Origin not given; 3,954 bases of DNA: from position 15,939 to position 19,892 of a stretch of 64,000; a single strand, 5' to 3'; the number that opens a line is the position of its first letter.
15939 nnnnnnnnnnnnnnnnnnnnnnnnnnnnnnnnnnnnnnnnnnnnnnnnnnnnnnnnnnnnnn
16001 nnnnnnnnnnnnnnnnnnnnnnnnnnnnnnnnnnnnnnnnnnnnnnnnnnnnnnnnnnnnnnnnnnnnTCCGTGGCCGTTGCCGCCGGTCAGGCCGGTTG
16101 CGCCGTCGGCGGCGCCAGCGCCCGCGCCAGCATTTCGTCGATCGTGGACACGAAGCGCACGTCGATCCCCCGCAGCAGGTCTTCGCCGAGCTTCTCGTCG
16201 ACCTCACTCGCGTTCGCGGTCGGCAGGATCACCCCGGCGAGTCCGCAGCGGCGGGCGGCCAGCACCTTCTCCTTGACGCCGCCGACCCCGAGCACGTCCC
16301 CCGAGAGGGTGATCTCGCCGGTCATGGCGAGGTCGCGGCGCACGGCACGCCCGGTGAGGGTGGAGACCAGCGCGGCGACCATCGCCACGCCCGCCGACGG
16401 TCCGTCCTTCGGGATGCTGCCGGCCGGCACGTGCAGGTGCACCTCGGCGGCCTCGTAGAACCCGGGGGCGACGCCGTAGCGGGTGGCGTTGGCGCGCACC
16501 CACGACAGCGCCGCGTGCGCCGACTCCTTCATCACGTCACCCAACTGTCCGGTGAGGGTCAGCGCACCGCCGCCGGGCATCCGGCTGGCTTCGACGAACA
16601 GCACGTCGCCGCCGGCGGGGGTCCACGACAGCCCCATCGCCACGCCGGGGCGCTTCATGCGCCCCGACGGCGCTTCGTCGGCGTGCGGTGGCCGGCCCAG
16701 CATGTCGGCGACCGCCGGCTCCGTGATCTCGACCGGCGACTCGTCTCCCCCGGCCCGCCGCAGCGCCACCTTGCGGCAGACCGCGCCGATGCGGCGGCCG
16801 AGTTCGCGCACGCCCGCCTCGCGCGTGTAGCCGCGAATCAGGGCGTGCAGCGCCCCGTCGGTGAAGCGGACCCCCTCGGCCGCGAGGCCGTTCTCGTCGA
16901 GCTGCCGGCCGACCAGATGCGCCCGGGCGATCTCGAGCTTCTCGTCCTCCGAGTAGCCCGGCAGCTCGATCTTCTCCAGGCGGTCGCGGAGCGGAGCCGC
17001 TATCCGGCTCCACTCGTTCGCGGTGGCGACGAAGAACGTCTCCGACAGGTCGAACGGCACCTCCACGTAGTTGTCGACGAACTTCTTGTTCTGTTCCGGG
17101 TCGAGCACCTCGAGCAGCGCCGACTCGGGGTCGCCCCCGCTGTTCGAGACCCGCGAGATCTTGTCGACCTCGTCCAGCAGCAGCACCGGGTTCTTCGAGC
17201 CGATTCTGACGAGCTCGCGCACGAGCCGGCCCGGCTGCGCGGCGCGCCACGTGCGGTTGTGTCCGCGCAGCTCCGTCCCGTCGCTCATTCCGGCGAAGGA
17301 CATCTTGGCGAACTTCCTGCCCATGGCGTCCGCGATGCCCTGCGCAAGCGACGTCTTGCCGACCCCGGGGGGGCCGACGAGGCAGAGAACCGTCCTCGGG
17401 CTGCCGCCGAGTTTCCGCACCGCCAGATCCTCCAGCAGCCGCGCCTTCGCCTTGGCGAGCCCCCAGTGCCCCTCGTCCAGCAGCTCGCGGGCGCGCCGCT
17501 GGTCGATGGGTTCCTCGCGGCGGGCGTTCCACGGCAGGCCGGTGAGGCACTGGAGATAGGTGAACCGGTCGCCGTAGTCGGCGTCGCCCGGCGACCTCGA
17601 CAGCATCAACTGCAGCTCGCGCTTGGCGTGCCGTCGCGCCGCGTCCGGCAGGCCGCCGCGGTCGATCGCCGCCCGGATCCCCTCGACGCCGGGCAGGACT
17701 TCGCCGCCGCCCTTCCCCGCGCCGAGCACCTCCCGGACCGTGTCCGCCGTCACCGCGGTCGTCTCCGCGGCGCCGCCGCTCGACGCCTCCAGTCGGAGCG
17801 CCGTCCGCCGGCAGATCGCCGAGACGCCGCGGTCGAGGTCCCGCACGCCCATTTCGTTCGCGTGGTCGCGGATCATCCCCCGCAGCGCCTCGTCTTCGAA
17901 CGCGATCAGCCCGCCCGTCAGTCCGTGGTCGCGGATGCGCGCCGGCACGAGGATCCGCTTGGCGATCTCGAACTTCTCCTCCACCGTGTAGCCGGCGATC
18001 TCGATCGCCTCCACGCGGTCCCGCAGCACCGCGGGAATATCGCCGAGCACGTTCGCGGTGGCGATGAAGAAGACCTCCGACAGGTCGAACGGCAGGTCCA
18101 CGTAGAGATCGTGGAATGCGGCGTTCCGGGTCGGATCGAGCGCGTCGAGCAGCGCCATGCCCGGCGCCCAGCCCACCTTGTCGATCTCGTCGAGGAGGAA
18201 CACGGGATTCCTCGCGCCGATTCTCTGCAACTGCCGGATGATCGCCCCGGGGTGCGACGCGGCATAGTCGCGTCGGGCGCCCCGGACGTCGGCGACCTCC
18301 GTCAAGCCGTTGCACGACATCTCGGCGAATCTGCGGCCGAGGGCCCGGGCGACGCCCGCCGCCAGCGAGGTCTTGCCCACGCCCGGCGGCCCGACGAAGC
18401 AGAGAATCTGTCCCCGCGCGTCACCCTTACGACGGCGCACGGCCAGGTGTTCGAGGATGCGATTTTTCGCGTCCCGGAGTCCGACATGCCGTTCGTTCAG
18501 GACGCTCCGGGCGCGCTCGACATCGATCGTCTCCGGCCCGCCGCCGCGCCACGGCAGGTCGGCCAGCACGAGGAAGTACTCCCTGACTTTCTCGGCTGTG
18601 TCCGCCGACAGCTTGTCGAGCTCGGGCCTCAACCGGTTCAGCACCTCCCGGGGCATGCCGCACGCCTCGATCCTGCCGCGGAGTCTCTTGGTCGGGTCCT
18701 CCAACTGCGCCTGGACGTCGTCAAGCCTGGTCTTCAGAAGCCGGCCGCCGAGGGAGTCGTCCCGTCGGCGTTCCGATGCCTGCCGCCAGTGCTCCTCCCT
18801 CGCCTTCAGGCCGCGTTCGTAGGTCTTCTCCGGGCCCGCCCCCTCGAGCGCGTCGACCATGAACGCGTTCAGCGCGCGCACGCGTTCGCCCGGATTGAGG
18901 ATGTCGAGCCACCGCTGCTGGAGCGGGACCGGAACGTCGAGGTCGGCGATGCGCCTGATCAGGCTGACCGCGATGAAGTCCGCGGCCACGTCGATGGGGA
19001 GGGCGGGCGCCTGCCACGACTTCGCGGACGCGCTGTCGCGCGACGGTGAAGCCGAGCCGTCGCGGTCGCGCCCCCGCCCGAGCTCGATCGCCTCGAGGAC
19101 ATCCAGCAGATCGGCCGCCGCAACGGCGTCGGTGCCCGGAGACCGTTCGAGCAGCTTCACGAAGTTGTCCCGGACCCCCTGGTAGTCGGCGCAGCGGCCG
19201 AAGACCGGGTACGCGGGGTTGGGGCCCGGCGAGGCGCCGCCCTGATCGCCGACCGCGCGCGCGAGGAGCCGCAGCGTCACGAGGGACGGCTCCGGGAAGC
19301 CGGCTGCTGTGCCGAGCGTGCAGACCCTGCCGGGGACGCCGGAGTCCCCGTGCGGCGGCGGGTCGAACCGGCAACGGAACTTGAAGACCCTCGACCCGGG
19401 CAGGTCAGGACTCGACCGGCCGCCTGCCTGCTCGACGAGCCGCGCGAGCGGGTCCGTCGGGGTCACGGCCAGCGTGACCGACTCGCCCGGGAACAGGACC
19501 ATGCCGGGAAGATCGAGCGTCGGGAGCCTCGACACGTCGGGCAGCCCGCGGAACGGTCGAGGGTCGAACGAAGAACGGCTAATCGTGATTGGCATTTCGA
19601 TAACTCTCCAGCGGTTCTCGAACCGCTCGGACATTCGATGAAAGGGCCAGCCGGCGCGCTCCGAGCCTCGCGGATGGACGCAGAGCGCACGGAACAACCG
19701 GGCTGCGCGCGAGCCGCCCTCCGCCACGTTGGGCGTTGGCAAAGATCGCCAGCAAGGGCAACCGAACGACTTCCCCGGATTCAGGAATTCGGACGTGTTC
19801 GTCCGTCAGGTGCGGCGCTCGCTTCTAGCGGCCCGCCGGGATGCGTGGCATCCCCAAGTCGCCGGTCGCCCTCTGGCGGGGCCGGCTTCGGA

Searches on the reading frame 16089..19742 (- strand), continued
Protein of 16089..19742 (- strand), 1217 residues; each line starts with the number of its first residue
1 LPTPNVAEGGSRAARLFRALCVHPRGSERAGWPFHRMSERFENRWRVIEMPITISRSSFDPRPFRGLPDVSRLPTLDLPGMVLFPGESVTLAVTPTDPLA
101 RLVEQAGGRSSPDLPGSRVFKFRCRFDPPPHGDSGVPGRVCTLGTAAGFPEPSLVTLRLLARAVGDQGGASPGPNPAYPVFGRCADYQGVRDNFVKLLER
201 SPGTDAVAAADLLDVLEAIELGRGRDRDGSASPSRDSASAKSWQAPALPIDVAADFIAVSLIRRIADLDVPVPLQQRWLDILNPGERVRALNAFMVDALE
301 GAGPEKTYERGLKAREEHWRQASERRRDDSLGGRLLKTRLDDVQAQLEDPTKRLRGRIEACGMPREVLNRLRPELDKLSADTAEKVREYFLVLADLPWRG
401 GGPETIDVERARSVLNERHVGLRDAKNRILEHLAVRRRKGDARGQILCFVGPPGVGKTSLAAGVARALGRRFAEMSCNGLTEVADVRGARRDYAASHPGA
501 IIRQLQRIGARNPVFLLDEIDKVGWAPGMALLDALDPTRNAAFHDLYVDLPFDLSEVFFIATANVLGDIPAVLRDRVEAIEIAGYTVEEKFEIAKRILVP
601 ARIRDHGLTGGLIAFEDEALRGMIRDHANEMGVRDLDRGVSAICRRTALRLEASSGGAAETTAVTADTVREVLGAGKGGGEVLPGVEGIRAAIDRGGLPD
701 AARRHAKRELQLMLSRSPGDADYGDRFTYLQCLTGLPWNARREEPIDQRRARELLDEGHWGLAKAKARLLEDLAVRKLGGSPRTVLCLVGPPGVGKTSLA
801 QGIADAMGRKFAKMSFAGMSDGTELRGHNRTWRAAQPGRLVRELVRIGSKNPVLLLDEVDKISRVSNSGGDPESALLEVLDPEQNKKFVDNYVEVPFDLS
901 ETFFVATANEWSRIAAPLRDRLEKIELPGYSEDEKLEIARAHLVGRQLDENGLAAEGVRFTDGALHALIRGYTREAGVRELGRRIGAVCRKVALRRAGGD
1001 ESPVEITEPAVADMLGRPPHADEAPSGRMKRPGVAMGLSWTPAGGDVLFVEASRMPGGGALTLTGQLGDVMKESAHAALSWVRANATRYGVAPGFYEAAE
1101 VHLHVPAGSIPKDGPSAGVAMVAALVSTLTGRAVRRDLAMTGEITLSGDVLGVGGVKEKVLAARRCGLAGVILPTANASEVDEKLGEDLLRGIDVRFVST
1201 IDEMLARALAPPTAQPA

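Call 45: find_encoding_contigs(protein=P0043, flank=4000, max_places=2)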
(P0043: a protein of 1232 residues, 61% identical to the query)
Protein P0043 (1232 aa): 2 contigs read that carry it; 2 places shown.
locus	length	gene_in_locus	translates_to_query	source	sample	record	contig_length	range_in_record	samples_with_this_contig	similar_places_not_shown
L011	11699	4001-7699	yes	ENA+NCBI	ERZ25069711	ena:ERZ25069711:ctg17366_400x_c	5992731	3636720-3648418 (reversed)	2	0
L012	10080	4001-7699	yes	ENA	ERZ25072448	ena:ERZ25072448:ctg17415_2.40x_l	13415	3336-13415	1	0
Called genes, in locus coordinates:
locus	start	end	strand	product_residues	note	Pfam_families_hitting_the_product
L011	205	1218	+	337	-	PF02195:ParB_N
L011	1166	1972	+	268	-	PF20188:DUF6551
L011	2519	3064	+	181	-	PF01909:NTP_transf_2, PF18765:Polbeta (weak)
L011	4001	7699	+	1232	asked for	PF00004:AAA, PF07728:AAA_5, PF22667:Lon_lid, PF00004:AAA, PF07728:AAA_5, PF22667:Lon_lid, PF05362:Lon_C, PF13541:ChlI (weak), +18 more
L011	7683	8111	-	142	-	PF01381:HTH_3, PF12844:HTH_19 (faint), PF13443:HTH_26 (weak)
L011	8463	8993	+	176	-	-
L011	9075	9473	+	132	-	-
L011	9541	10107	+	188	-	-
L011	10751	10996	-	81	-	-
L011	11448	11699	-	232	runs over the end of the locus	PF00717:Peptidase_S24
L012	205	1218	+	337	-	PF02195:ParB_N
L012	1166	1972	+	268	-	PF20188:DUF6551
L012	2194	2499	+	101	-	-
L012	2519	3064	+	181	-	PF01909:NTP_transf_2, PF18765:Polbeta (weak)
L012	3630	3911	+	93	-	-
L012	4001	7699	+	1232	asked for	PF00004:AAA, PF07728:AAA_5, PF22667:Lon_lid, PF00004:AAA, PF07728:AAA_5, PF22667:Lon_lid, PF05362:Lon_C, PF13541:ChlI (weak), +18 more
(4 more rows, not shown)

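Call 54: find_encoding_contigs(protein=P0006, flank=4000, max_places=3)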
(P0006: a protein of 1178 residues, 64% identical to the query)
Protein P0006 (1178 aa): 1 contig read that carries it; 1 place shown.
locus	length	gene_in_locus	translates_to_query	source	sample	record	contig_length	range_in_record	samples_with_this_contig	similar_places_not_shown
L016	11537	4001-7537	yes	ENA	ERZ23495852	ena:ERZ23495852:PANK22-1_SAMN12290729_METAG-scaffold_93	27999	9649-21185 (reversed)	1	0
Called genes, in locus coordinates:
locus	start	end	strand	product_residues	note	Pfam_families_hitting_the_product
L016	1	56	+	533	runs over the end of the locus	PF09481:CRISPR_Cse1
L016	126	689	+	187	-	-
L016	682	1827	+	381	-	PF09344:Cas_CT1975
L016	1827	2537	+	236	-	PF09704:Cas_Cas5d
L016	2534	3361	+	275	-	PF08798:CRISPR_assoc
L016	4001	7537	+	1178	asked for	PF13191:AAA_16 (weak), PF00004:AAA, PF07728:AAA_5, PF22667:Lon_lid, PF00004:AAA, PF07728:AAA_5 (weak), PF22667:Lon_lid, PF05362:Lon_C, +18 more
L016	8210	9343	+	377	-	-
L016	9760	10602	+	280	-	-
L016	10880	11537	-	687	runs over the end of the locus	PF07995:GSDH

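Call 55: find_encoding_contigs(protein=P0008, flank=4000, max_places=3)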
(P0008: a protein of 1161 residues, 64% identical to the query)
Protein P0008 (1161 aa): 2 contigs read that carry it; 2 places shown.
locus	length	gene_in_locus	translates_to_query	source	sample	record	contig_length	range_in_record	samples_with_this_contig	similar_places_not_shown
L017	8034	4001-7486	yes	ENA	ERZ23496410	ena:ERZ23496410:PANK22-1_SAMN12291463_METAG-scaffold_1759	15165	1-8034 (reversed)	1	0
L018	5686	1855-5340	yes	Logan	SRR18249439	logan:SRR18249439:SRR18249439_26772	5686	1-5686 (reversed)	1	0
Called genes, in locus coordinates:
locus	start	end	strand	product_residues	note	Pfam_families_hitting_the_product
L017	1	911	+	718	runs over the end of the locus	-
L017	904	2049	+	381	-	PF09344:Cas_CT1975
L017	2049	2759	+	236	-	PF09704:Cas_Cas5d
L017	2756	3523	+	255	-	PF08798:CRISPR_assoc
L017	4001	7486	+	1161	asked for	PF13191:AAA_16 (weak), PF00004:AAA, PF07728:AAA_5, PF22667:Lon_lid, PF00004:AAA, PF07728:AAA_5 (weak), PF22667:Lon_lid, PF05362:Lon_C, +16 more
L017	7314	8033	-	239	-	?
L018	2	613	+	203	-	?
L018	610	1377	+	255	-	PF08798:CRISPR_assoc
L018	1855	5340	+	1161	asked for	PF13191:AAA_16 (weak), PF00004:AAA, PF07728:AAA_5, PF22667:Lon_lid, PF00004:AAA, PF07728:AAA_5 (weak), PF22667:Lon_lid, PF05362:Lon_C, +16 more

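Call 77: search_protein_families(library=padloc, proteins=[window:16089-19595:-, L008:2774-3571:+], max_evalue=0.01)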
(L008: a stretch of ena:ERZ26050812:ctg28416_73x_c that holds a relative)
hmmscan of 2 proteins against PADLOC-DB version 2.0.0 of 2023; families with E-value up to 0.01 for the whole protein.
window:16089-19595:- (1168 aa): 16 families
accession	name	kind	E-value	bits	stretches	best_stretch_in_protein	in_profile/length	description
PDLC03838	DolB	-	1.5e-14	52.1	2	712-819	143-247/375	-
PDLC00915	TRIP13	-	3.6e-12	44.3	2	736-770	65-99/302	TRIP13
PDLC02506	BrxL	-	4e-12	43.2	1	998-1160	516-677/680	BrxL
PDLC04232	IetA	-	2.1e-11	41.8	2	727-769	109-151/330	-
PDLC02196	IetA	-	1.5e-07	29.2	1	730-759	118-147/374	-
PDLC04231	IetA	-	7e-07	27.3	1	726-784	109-166/262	-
PDLC04140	mad8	-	7e-07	27.1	0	733-772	26-67/314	mads_8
PDLC02195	IetA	-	1.1e-05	23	0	727-759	130-162/395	-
PDLC03920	MkoA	-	1.6e-05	21.4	0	735-754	632-651/1112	-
PDLC04791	PDC-S01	-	0.00025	17.9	0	727-818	12-97/395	-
PDLC04606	PDC-M37B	-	0.0003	18.1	1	737-812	177-255/390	-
PDLC01515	Csx3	-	0.0019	15.9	0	734-764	6-36/183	"CAS-I,CAS-III; associated"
PDLC02914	ATPase-Toprim_I-B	-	0.0036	14.5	0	734-756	25-47/443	-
PDLC05079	PDC-S73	-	0.0059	13.4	0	735-755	192-212/752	-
PDLC03924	MkoC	-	0.0075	12.4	0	734-754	266-286/1136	-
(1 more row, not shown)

L008:2774-3571:+ (265 aa): 1 family
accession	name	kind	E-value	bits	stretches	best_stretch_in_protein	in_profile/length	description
PDLC04908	PDC-S10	-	0.0033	14.7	0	115-163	22-72/223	-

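Call 78: search_protein_families(library=ncbifam, proteins=[window:16089-19595:-, L008:2774-3571:+], max_evalue=0.01)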
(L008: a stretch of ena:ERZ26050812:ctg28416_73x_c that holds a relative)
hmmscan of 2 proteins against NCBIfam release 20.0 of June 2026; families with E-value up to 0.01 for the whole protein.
window:16089-19595:- (1168 aa): 63 families (the best 25 are shown)
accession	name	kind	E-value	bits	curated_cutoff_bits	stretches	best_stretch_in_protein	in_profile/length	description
TIGR00763.1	lon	equivalog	5.1e-292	971.1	608.05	2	638-1159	256-794/795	endopeptidase La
NF008053.0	PRK10787.1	equivalog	1.8e-228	760.5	891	2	638-1161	252-772/784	endopeptidase La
TIGR02903.1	spore_lon_C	equivalog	5.3e-26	91.3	678.8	1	1004-1157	471-612/615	Lon family ATP-dependent protease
TIGR02902.1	spore_lonB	equivalog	1.8e-23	83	723.3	1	1051-1159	428-530/531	ATP-dependent protease LonB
TIGR00764.1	lon_rel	equivalog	3.7e-21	75.3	516.6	1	1009-1161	450-594/608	ATP-dependent protease LonB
NF003229.0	PRK04195.1-5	equivalog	3.5e-15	55.7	280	2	735-831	45-131/413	replication factor C large subunit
TIGR02653.1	Lon_rel_chp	hypoth_equivalog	8.2e-11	41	628.25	1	980-1159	492-671/675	protease Lon-related BREX system protein BrxL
NF003234.0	PRK04195.2-4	equivalog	8.6e-11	41.4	529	2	731-839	35-142/497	replication factor C large subunit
NF000868.0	PRK00080.1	equivalog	1e-10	41.1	282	2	370-437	27-93/330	Holliday junction branch migration DNA helicase RuvB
NF003226.0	PRK04195.1-1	equivalog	1.3e-10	40.8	588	2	730-831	35-127/405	replication factor C large subunit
TIGR00635.1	ruvB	equivalog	2.4e-10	40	299.05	2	370-437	6-72/305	Holliday junction branch migration DNA helicase RuvB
NF005098.0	PRK06526.1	subfamily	2.7e-10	40.1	296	2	737-813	112-182/266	transposase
NF038214.1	IS21_help_AAA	equivalog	2.6e-09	37.1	200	1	736-811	92-161/232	IS21-like element helper ATPase IstB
NF041006.2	cell_div_CdvC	equivalog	7.8e-09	34.9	650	2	731-819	132-216/370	cell division protein CdvC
NF003233.0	PRK04195.2-3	equivalog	1.6e-08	33.9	471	1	712-821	17-116/504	replication factor C large subunit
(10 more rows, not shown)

L008:2774-3571:+ (265 aa): 1 family
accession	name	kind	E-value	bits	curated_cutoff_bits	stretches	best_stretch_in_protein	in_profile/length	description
TIGR04123.1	P_estr_lig_assc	hypoth_equivalog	9.9e-05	21.8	150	1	83-213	25-153/207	ligase-associated DNA damage response endonuclease PdeM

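Call 79: search_protein_families(library=pfam, proteins=[L008:2774-3571:+], max_evalue=1)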
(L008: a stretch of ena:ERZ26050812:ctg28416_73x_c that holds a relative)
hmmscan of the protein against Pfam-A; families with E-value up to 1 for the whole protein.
L008:2774-3571:+ (265 aa): 1 family
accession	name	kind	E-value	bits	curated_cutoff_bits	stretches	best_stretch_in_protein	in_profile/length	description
PF12850.12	Metallophos_2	-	0.0029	18.1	27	1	81-218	3-124/154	Calcineurin-like phosphoesterase superfamily domain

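Call 93: search_protein_families(library=pfam, proteins=[L007:1-648:+], max_evalue=0.001)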
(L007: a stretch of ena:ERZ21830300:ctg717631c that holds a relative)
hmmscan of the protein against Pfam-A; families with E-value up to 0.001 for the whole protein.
L007:1-648:+ (215 aa): 0 families

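Call 97: list_cluster_members(proteins=[P0003, P0005, P0017, P0043, P0014, P0047])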
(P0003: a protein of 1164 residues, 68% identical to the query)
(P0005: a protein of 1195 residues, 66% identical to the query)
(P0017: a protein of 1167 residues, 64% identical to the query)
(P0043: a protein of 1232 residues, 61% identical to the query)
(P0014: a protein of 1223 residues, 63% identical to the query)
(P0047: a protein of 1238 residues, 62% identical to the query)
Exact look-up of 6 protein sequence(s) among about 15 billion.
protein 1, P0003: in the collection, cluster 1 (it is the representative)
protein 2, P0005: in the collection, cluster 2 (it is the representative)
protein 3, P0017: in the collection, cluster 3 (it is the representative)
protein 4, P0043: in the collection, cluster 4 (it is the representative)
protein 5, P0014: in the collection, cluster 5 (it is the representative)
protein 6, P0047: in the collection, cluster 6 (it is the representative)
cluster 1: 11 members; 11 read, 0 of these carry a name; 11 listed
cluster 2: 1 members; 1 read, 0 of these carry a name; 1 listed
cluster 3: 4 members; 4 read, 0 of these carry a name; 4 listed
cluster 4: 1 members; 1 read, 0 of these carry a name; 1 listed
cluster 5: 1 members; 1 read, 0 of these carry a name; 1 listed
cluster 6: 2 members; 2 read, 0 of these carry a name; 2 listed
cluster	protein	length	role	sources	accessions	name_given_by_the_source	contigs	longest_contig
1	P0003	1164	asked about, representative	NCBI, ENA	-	-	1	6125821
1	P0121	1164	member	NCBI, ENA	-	-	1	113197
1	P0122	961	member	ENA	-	-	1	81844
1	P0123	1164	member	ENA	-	-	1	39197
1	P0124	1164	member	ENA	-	-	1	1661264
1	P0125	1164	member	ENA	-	-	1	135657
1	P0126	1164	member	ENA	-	-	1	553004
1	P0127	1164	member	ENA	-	-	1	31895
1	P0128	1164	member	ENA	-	-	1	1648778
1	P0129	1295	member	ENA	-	-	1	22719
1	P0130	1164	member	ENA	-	-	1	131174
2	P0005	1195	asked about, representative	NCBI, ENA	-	-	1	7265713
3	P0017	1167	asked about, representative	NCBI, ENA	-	-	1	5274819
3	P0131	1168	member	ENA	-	-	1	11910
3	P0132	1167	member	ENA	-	-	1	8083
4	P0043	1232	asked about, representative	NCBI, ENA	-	-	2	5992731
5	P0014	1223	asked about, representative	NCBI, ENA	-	-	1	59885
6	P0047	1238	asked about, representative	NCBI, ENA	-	-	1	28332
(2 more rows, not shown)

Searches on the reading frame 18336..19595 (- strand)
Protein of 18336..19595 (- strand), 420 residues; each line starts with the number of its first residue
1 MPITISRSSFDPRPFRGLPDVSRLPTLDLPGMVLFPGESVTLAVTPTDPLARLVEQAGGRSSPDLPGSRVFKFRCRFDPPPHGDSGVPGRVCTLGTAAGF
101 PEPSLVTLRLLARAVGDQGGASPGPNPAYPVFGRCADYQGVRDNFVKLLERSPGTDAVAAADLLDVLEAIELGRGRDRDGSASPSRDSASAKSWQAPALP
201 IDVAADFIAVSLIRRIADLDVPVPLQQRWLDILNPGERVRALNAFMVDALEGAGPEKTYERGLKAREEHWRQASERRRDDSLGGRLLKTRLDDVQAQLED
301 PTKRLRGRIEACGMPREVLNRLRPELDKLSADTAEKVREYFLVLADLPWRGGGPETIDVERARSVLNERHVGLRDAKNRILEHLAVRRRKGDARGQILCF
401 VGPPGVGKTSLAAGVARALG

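Call 52: find_related_loci(query=A2, collection=metagenome_contigs, flank=3000)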
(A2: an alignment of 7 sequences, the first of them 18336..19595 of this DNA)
Query A2 (420 aa) in metagenome_contigs; peptide patterns used: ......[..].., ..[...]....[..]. (x = any residue, [..] = any of these).
600 stretches matched a pattern, but none encodes a relative of the query by tblastn (E <= 1e-3).

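Call 78: search_protein_families(library=ncbifam, proteins=[window:18336-19595:-], max_evalue=0.01)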
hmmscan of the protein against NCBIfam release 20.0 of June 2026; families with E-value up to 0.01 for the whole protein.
window:18336-19595:- (420 aa): 5 families
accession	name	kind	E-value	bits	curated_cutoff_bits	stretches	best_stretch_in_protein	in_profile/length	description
TIGR00763.1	lon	equivalog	5.3e-34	117.8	608.05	1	296-419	249-377/795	endopeptidase La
NF008053.0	PRK10787.1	equivalog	5.4e-22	77.7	891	1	290-420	240-374/784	endopeptidase La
TIGR03499.1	FlhF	equivalog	0.0011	19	174.15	1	368-410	169-213/286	flagellar biosynthesis GTPase FlhF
TIGR00635.1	ruvB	equivalog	0.0019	17.3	299.05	1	370-419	6-54/305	Holliday junction branch migration DNA helicase RuvB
NF003229.0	PRK04195.1-5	equivalog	0.0065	15.2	280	1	375-419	24-68/413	replication factor C large subunit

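Call 79: search_protein_families(library=pfam, proteins=[window:18336-19595:-], max_evalue=1)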
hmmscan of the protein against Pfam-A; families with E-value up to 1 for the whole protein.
window:18336-19595:- (420 aa): 16 families
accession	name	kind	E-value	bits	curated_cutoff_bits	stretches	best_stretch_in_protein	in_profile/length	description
PF00004.35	AAA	-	0.00036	21.4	21.2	1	398-419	1-22/131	ATPase family associated with various cellular activities (AAA)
PF08298.17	AAA_PrkA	-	0.0046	16.5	25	1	370-418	60-108/358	PrkA AAA domain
PF05496.18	RuvB_N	-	0.0097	16.1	27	1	370-419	9-57/159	Holliday junction DNA helicase RuvB P-loop domain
PF13191.12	AAA_16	-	0.0098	16.8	32.6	1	378-419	9-48/167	AAA ATPase domain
PF07728.20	AAA_5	-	0.023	15.1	22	1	398-419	2-23/139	AAA domain (dynein-related subfamily)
PF00931.28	NB-ARC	-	0.045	13.4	23.5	1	377-417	5-40/248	NB-ARC domain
PF13481.12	AAA_25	-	0.071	13.2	27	1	394-418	32-56/195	AAA domain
PF13671.12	AAA_33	-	0.085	13.6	27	1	398-419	2-23/143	AAA domain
PF24883.2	NPHP3_N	-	0.086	13.5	24.8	1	380-418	6-45/164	Nephrocystin 3, N-terminal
PF01695.23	IstB_IS21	-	0.13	12.2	24.1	1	396-416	93-113/238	IstB-like ATP binding protein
PF02190.22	LON_substr_bdg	-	0.14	12.5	28.7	1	24-61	2-38/200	ATP-dependent protease La (LON) substrate-binding domain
PF06068.19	TIP49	-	0.17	11.4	23.8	1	390-420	45-75/347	TIP49 P-loop domain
PF02367.23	TsaE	-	0.2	12.1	26.6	1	392-420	18-46/128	Threonylcarbamoyl adenosine biosynthesis protein TsaE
PF13401.12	AAA_22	-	0.23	12.2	27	1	395-417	5-27/130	AAA domain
PF05729.18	NACHT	-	0.24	11.6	26.7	1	397-419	2-24/167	NACHT domain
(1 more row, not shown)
